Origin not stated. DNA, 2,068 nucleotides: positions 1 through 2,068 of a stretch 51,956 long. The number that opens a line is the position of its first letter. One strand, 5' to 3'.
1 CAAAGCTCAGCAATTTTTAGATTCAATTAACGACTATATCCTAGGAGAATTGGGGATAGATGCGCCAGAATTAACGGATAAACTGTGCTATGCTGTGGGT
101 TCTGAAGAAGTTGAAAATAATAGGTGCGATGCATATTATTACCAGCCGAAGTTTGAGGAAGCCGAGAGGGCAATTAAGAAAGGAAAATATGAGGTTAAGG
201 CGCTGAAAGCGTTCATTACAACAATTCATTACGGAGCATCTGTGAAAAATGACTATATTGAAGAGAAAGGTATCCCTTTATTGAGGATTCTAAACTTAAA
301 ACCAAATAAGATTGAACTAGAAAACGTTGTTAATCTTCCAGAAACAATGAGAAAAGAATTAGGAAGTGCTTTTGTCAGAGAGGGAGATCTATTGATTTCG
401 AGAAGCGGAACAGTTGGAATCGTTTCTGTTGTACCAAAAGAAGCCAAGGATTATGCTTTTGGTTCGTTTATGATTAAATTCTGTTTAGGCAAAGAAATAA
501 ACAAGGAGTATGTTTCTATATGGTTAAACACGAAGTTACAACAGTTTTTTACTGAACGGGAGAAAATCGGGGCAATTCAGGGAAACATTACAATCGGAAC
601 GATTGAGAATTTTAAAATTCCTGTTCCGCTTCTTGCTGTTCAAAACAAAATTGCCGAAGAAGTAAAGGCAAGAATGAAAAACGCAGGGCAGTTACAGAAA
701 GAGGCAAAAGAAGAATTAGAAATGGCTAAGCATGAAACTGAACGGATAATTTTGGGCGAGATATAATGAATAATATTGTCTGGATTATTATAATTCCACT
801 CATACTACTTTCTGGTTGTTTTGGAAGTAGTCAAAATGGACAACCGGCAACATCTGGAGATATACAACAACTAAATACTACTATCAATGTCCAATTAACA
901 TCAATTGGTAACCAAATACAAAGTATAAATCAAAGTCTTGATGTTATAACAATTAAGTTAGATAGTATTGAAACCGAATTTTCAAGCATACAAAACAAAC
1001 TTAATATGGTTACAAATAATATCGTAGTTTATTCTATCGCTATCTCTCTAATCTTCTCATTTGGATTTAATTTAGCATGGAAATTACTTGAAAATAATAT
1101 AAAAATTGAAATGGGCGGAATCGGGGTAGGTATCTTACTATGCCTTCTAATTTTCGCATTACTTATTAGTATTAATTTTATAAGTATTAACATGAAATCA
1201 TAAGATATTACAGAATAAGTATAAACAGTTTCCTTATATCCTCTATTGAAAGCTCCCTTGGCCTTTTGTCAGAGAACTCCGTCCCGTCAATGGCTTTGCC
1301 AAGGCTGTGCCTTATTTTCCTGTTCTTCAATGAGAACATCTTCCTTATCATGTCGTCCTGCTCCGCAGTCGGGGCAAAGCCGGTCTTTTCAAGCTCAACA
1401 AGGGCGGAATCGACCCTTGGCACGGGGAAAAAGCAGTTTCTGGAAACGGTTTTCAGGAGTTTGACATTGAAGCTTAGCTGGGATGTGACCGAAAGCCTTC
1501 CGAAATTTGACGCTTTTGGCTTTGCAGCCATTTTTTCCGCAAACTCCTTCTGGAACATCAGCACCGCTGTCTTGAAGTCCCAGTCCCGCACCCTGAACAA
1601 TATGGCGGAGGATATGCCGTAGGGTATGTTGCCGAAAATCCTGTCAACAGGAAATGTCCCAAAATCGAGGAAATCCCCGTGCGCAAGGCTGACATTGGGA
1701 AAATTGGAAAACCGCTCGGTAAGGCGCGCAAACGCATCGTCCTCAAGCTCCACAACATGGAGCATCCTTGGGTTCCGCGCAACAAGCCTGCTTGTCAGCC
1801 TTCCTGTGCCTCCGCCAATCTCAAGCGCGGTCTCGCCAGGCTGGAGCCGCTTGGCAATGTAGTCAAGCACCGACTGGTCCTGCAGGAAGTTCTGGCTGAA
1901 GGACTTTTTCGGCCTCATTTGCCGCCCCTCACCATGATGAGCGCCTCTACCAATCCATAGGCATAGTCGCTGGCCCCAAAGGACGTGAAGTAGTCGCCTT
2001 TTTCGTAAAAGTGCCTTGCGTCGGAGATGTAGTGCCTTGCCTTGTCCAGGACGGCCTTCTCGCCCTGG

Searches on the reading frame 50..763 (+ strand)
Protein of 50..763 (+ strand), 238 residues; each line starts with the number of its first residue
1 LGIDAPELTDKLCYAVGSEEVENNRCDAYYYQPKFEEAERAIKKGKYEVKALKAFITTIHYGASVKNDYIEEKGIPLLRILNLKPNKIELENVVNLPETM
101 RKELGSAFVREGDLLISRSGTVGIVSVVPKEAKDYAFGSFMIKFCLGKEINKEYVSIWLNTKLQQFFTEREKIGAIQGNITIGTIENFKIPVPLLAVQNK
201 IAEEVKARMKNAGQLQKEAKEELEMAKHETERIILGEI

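Call 82: search_protein_families(library=pfam, proteins=[window:50-763:+], max_evalue=0.001)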
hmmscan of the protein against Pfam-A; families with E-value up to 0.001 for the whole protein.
window:50-763:+ (238 aa): 1 family
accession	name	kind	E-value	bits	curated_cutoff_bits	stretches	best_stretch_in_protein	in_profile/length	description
PF01420.25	Methylase_S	-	1.9e-11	44.9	22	1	50-224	7-167/168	Type I restriction modification DNA specificity domain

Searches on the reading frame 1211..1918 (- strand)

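Call 82: search_protein_families(library=pfam, proteins=[window:1211-1918:-], max_evalue=0.001)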
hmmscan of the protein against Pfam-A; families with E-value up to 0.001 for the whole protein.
window:1211-1918:- (236 aa): 2 families
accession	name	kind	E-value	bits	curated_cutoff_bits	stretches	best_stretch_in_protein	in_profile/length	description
PF00398.26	RrnaAD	-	2.2e-45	155.2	24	1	4-211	5-228/263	Ribosomal RNA adenine dimethylase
PF13649.12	Methyltransf_25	-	0.00014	22.9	27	1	32-87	2-59/97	Methyltransferase domain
